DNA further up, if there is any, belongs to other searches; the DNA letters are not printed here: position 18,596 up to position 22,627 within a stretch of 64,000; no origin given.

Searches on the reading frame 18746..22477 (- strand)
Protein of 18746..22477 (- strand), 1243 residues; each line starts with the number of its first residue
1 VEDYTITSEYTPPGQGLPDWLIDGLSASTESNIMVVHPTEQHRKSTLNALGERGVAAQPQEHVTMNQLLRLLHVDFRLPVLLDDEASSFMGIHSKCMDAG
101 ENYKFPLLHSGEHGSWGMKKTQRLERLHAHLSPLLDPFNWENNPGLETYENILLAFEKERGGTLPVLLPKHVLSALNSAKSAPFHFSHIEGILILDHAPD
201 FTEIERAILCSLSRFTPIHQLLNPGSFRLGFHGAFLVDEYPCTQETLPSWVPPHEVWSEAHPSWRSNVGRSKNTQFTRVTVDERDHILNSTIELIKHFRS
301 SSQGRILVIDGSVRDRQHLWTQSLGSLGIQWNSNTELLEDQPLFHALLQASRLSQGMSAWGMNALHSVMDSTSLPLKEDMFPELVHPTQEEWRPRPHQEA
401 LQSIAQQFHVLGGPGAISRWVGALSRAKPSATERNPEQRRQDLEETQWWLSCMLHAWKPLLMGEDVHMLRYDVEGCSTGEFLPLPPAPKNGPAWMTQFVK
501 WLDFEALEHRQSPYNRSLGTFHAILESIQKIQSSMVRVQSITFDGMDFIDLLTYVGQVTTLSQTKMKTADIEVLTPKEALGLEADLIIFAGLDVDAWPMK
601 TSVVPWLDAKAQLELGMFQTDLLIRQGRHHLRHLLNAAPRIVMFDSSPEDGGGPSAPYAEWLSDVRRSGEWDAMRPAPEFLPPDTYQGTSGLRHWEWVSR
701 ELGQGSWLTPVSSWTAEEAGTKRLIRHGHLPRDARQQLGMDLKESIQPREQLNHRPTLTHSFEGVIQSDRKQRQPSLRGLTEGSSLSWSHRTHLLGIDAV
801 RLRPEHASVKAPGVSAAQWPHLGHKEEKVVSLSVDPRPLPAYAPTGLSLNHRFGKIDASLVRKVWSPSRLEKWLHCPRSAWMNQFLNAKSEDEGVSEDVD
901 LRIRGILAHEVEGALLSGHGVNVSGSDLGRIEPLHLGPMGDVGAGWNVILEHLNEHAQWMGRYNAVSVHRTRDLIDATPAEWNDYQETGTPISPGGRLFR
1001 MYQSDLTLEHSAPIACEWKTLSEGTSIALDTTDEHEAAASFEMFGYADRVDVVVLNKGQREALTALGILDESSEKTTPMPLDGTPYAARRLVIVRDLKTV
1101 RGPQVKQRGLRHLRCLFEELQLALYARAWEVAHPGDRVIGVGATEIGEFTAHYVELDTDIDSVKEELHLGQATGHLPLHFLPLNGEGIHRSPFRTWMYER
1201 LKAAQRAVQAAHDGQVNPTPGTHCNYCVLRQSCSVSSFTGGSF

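Call 51: search_protein_families(library=pfam, proteins=[window:18746-22477:-], max_evalue=0.00001)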
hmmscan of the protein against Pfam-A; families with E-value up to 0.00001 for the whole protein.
window:18746-22477:- (1243 aa): 1 family
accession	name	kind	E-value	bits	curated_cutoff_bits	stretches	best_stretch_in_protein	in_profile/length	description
PF12705.13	PDDEXK_1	-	6.8e-10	39.7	22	0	1092-1233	138-246/247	PD-(D/E)XK nuclease superfamily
